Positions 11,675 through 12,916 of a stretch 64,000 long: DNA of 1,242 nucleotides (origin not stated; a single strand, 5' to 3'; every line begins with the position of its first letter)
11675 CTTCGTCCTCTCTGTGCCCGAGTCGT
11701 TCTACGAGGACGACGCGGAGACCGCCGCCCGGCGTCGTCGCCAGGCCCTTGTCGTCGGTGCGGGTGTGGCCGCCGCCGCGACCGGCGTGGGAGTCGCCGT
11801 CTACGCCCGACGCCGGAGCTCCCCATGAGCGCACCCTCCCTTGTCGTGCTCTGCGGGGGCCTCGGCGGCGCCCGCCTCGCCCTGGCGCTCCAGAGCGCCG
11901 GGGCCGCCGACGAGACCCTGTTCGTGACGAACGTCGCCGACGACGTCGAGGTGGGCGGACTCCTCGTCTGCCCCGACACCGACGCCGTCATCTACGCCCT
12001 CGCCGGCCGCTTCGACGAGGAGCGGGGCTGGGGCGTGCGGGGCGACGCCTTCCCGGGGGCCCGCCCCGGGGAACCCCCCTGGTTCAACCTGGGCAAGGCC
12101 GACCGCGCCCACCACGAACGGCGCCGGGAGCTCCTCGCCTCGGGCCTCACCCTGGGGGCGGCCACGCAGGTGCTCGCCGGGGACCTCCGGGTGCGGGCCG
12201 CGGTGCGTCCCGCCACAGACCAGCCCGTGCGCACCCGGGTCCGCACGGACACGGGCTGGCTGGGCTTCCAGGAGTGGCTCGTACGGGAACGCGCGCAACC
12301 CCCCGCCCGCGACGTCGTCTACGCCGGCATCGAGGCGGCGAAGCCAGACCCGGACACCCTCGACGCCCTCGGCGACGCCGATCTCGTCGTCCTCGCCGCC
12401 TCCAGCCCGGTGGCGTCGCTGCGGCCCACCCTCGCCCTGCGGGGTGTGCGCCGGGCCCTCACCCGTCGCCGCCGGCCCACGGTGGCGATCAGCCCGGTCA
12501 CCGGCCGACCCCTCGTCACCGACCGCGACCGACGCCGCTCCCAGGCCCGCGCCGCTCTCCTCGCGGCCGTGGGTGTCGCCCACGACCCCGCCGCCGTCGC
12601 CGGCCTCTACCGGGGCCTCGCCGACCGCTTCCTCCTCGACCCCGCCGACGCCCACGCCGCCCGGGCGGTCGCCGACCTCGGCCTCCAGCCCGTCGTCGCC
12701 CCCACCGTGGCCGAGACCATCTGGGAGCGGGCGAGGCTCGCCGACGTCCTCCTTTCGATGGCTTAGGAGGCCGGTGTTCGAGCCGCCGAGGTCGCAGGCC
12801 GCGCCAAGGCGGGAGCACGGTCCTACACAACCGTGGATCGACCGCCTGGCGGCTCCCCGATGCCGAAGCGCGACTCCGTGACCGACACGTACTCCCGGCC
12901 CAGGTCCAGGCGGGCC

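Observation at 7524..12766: Five-gene operon linking CrtI-like flavoproteins, SCP2 lipid carriers and cofD (F420 biosynthesis)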

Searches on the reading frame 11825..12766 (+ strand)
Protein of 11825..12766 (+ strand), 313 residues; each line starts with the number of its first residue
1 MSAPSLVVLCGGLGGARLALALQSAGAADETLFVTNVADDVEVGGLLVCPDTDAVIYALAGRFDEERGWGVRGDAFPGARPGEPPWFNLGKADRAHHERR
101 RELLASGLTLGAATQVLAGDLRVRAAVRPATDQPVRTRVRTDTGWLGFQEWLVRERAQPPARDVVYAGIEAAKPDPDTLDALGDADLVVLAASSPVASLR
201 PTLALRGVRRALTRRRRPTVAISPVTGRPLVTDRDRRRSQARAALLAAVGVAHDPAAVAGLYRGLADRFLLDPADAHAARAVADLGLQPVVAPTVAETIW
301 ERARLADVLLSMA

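Call 4: search_protein_families(library=pfam, proteins=[window:11825-12766:+], max_evalue=0.01)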
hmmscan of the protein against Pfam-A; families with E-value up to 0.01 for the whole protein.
window:11825-12766:+ (313 aa): 1 family
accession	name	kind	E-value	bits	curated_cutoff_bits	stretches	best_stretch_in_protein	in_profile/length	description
PF01933.23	CofD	-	2.6e-37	129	30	1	7-274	2-252/290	2-phospho-L-lactate transferase CofD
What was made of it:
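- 11825..12766 (+): CofD-like: member of a distinct clade of the CofD/FbiA phosphotransferase family (313 aa). Its start overlaps the P4 stop codon by 4 bp (ATGA). Pfam CofD gives 129 bits (call 4).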

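Call 5: search_protein_families(library=ncbifam, proteins=[window:11825-12766:+], max_evalue=0.01)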
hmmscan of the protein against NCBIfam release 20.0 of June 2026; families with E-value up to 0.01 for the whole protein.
window:11825-12766:+ (313 aa): 2 families
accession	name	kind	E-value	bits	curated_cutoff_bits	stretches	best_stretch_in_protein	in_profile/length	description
TIGR01819.1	F420_cofD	equivalog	4e-60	203.3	257.45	1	7-306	2-296/301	2-phospho-L-lactate transferase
TIGR01826.1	CofD_related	subfamily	4.4e-06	26.4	196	1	112-228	102-216/310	uridine diphosphate-N-acetylglucosamine-binding protein YvcK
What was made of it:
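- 11825..12766 (+): TIGR01819 gives 203.3 bits against a cut-off of 257.45 (call 5).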

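Call 8: find_encoding_contigs(protein=window:11825-12766:+, flank=10000, max_places=6)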
Protein window:11825-12766:+ (313 aa): 23 contigs read that carry it; 4 places shown.
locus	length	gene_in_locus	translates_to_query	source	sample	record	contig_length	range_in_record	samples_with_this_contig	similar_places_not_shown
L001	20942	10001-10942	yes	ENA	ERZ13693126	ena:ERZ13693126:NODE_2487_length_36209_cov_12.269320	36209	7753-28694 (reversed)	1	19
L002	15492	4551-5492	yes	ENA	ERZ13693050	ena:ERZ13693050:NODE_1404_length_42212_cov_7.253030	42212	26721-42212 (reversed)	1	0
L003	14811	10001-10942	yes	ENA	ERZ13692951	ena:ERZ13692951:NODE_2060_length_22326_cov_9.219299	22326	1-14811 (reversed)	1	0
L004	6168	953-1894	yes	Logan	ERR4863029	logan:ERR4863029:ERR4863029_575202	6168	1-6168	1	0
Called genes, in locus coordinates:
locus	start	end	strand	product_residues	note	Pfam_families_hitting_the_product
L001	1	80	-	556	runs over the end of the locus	PF02776:TPP_enzyme_N, PF00205:TPP_enzyme_M, PF02775:TPP_enzyme_C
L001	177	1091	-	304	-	PF02012:BNR (faint)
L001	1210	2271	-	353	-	PF08240:ADH_N, PF00107:ADH_zinc_N, PF13602:ADH_zinc_N_2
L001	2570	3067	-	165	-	-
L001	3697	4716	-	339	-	PF00145:DNA_methylase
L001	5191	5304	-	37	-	-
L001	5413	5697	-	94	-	-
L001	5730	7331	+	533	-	PF00890:FAD_binding_2 (faint), PF01266:DAO (weak), PF01946:Thi4 (weak), PF07992:Pyr_redox_2 (faint), PF12831:FAD_oxidored (faint), PF13450:NAD_binding_8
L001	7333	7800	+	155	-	-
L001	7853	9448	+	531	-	PF00890:FAD_binding_2 (faint), PF01266:DAO (weak), PF01494:FAD_binding_3 (weak), PF01593:Amino_oxidase, PF01946:Thi4 (weak), PF13450:NAD_binding_8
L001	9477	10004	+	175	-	-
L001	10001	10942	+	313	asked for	PF01933:CofD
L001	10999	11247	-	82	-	PF01263:Aldose_epim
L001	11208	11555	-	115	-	PF01263:Aldose_epim (weak)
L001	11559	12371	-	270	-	PF00106:adh_short, PF08659:KR, PF13561:adh_short_C2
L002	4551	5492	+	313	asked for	PF01933:CofD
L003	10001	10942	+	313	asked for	PF01933:CofD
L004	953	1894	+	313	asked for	PF01933:CofD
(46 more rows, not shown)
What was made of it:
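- Checked: The identical five-gene unit recurs on independent metagenome contigs (call 8).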

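Call 9: find_homologous_proteins(query=window:11825-12766:+, max_evalue=1e-10)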
Query window:11825-12766:+ (313 aa): 593 proteins with E <= 1e-10 among 8000 candidates; the best 120 are listed.
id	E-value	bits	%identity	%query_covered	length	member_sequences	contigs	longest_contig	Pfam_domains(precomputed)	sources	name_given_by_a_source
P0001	2.2e-193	659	100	100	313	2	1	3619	PF01933.24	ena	-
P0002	3.6e-99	350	64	93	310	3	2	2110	PF01933.24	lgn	-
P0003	5.8e-99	349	60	100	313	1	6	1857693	PF01933.24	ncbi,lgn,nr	ncbi:MAG: 2-phospho-L-lactate transferase CofD family protein [Acidimicrobiia bacterium]|nr:2-phosph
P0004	1.5e-97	345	61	94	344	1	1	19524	PF01933.24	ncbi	ncbi:MAG: 2-phospho-L-lactate transferase CofD family protein [bacterium]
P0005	1.9e-95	338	56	99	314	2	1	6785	PF01933.24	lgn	-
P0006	3.0e-95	337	59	99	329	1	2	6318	PF01933.24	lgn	-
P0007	6.0e-95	336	59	98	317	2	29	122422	PF01933.24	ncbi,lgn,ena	-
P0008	1.1e-94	335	57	99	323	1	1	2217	PF01933.24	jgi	jgi:LPPG:FO 2-phospho-L-lactate transferase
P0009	7.3e-94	333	57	99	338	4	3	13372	PF01933.24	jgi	jgi:LPPG:FO 2-phospho-L-lactate transferase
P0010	2.8e-93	331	56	98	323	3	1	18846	PF01933.24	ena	-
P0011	7.8e-93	329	56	98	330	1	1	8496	PF01933.24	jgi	jgi:LPPG:FO 2-phospho-L-lactate transferase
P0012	2.4e-92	328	58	94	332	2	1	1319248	PF01933.24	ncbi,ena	-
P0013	2.4e-92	328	55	98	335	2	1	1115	PF01933.24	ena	-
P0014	2.7e-92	327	60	97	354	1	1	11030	PF01933.24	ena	-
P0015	4.0e-92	327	60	94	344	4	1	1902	PF01933.24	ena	-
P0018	6.9e-92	326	54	99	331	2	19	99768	PF01933.24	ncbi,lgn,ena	-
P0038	1.1e-88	315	56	99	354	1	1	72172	PF01933.24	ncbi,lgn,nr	ncbi:MAG: 2-phospho-L-lactate transferase CofD family protein [Actinomycetota bacterium]|nr:2-phosph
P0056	2.7e-85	304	50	99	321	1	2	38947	PF01933.24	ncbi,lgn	-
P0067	8.7e-84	299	52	97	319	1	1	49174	PF01933.24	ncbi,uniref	ncbi:2-phospho-L-lactate transferase CofD family protein [Nocardia sp. SC052]|uniref:2-phospho-L-lac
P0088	1.2e-79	286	54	94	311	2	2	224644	PF01933.24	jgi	jgi:LPPG:FO 2-phospho-L-lactate transferase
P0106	3.8e-77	278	51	94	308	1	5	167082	PF01933.24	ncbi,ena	-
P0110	5.3e-77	277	53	98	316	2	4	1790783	PF01933.24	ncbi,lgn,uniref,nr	ncbi:2-phospho-L-lactate transferase CofD family protein [Nocardioides soli]|uniref:LPPG:FO 2-phosph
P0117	3.5e-76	274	49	99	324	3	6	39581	PF01933.24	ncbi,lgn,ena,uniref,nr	ncbi:unannotated protein [freshwater metagenome]|uniref:Unannotated protein n=1 Tax=freshwater metag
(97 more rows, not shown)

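Call 10: find_encoding_contigs(protein=P0003, flank=10000, max_places=1)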
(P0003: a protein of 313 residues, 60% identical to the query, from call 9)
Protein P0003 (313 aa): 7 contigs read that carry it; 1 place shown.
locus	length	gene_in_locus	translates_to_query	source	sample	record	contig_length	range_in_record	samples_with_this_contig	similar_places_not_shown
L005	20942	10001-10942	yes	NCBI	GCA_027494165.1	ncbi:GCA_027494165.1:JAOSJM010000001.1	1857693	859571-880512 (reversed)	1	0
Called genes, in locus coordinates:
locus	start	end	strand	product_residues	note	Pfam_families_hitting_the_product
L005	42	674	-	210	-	PF02687:FtsX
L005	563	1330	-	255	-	-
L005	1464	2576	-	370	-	PF12704:MacB_PCD, PF02687:FtsX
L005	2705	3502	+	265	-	PF00106:adh_short, PF01370:Epimerase, PF08659:KR, PF13561:adh_short_C2, PF23441:SDR (weak)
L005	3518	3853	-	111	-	PF11950:DUF3467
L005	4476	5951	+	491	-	-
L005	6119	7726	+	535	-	PF00890:FAD_binding_2 (faint), PF01266:DAO (weak), PF01494:FAD_binding_3 (faint), PF01593:Amino_oxidase, PF01946:Thi4 (weak), PF07992:Pyr_redox_2 (faint), PF12831:FAD_oxidored (weak), PF13450:NAD_binding_8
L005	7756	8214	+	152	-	-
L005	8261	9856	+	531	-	PF00890:FAD_binding_2 (faint), PF01266:DAO (weak), PF01593:Amino_oxidase, PF01946:Thi4 (weak), PF07992:Pyr_redox_2 (faint), PF13450:NAD_binding_8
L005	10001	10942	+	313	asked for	PF01933:CofD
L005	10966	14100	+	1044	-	PF00486:Trans_reg_C, PF03704:BTAD, PF13191:AAA_16, PF13401:AAA_22 (faint), PF13424:TPR_12 (weak)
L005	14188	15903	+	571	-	PF00753:Lactamase_B, PF00797:Acetyltransf_2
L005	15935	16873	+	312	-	PF00561:Abhydrolase_1, PF12146:Hydrolase_4 (faint), PF12697:Abhydrolase_6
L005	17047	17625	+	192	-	-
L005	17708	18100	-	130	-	PF13237:Fer4_10 (weak), PF00037:Fer4 (weak), PF12837:Fer4_6 (faint), PF12838:Fer4_7, PF13187:Fer4_9, PF14697:Fer4_21 (weak)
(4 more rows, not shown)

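Call 11: find_encoding_contigs(protein=P0110, flank=10000, max_places=1)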
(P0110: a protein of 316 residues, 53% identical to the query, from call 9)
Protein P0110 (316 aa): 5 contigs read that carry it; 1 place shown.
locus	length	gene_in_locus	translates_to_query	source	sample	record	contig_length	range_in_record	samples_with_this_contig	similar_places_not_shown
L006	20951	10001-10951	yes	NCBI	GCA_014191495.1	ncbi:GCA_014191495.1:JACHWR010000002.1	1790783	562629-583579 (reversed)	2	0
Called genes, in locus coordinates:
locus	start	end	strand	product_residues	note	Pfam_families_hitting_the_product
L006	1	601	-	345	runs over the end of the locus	PF13515:FUSC_2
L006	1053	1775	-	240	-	PF00440:TetR_N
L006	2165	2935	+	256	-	PF00106:adh_short, PF08659:KR, PF01370:Epimerase (weak), PF13561:adh_short_C2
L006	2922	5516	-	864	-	PF04055:Radical_SAM, PF19288:CofH_C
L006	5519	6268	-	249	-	PF00106:adh_short, PF23441:SDR (weak), PF13561:adh_short_C2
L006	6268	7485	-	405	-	PF00108:Thiolase_N, PF00109:ketoacyl-synt (faint), PF02803:Thiolase_C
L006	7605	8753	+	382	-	PF02771:Acyl-CoA_dh_N, PF02770:Acyl-CoA_dh_M, PF00441:Acyl-CoA_dh_1, PF08028:Acyl-CoA_dh_2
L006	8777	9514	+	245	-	PF00106:adh_short, PF08659:KR, PF13561:adh_short_C2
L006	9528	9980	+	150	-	PF01575:MaoC_dehydratas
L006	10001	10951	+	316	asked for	PF01933:CofD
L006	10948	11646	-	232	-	PF17932:TetR_C_24 (faint), PF00440:TetR_N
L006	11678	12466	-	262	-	PF01975:SurE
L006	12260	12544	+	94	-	-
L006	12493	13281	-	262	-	-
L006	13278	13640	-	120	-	-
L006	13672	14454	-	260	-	PF00881:Nitroreductase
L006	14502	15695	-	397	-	PF00108:Thiolase_N, PF00109:ketoacyl-synt, PF08545:ACP_syn_III (weak), PF02803:Thiolase_C, PF22691:Thiolase_C_1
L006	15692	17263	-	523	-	PF00501:AMP-binding, PF13193:AMP-binding_C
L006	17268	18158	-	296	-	PF00106:adh_short, PF08659:KR, PF13561:adh_short_C2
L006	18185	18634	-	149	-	-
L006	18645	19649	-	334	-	PF01636:APH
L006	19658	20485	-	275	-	PF00106:adh_short, PF08659:KR (weak), PF13561:adh_short_C2, PF00106:adh_short, PF13561:adh_short_C2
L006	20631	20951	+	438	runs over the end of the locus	PF00364:Biotin_lipoyl, PF02817:E3_binding, PF00198:2-oxoacid_dh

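Call 12: find_encoding_contigs(protein=P0067, flank=10000, max_places=1)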
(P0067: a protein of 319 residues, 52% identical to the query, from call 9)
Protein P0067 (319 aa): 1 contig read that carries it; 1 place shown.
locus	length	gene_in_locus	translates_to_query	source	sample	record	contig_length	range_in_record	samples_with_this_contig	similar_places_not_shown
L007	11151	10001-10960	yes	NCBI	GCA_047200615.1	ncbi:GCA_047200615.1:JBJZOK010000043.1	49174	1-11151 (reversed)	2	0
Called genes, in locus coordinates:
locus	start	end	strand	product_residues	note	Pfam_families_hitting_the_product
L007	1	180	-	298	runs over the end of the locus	PF22622:MFE-2_hydrat-2_N, PF13452:FAS1_DH_region (faint), PF01575:MaoC_dehydratas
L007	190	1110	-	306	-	PF00106:adh_short, PF08659:KR, PF13561:adh_short_C2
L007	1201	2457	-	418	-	PF02771:Acyl-CoA_dh_N, PF02770:Acyl-CoA_dh_M, PF00441:Acyl-CoA_dh_1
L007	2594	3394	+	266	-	PF00378:ECH_1, PF16113:ECH_2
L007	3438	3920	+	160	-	PF01796:OB_ChsH2_C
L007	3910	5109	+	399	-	PF00108:Thiolase_N, PF02803:Thiolase_C, PF22691:Thiolase_C_1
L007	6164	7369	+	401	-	PF00108:Thiolase_N, PF00109:ketoacyl-synt, PF08545:ACP_syn_III (faint), PF02803:Thiolase_C, PF22691:Thiolase_C_1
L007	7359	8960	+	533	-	PF00501:AMP-binding, PF13193:AMP-binding_C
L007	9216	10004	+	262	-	PF00881:Nitroreductase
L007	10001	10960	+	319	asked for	PF01933:CofD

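Call 13: search_solved_structures(query=window:11825-12766:+, max_evalue=0.001, show_alignments=3)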
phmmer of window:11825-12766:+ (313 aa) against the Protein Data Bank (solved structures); distinct sequences matched with E-value up to 0.001: 3.
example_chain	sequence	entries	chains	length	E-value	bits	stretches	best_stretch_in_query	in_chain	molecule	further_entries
6uvx_B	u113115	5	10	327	1e-38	136.6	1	6-259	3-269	Phosphoenolpyruvate transferase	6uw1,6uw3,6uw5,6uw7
3c3d_A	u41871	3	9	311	7.4e-35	123.9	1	7-309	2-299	2-phospho-L-lactate transferase | LPPG:FO 2-phospho-L-lactate transferase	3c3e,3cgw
2ppv_A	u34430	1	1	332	0.00011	24.8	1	110-234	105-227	Uncharacterized protein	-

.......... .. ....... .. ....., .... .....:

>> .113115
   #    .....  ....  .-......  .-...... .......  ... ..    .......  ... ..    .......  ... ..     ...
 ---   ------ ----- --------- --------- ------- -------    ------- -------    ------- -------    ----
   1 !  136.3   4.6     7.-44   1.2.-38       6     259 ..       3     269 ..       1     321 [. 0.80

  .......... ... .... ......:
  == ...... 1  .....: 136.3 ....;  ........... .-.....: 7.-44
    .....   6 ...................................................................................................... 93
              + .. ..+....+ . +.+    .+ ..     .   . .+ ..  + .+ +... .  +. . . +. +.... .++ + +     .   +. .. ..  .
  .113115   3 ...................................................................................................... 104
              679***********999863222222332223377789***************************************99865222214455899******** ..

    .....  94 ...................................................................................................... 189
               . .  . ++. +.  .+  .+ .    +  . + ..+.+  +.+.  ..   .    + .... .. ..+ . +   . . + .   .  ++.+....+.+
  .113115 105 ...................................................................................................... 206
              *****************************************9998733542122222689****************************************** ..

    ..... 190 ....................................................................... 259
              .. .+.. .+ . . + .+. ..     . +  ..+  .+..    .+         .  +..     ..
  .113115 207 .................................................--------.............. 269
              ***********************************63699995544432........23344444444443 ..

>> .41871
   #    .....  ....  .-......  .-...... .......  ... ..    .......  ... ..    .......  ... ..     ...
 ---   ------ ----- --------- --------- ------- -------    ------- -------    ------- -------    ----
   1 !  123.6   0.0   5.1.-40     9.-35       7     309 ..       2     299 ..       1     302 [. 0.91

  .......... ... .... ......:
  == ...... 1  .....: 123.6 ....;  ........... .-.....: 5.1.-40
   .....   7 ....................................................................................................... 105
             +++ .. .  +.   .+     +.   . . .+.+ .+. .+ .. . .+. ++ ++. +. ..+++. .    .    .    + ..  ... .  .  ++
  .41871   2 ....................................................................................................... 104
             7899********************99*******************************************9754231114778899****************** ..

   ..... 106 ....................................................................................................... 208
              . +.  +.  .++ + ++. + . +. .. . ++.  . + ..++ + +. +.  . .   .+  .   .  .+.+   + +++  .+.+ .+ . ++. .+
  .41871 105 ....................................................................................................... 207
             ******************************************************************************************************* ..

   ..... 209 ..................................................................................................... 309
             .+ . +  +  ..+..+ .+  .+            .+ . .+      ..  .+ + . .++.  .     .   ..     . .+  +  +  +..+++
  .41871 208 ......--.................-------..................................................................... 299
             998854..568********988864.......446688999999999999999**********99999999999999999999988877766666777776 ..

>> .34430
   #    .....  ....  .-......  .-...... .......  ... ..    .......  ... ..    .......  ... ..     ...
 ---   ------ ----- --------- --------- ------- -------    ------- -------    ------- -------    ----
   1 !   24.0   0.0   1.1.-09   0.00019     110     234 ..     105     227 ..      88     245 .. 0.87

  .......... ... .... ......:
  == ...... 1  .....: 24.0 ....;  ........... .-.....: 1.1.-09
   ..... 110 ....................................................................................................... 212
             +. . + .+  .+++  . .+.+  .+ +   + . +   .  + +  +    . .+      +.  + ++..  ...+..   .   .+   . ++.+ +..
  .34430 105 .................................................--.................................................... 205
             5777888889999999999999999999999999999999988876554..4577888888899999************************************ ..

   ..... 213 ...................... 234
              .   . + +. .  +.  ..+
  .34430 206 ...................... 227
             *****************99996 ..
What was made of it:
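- Closest known: FbiA / CofD. Same: It has the same Pfam family and fold, with a full-length alignment at E 1e-38 and 7e-35 (call 13).
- It is about 40% identical to characterised FbiA and CofD, by eye from the alignments in call 13.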
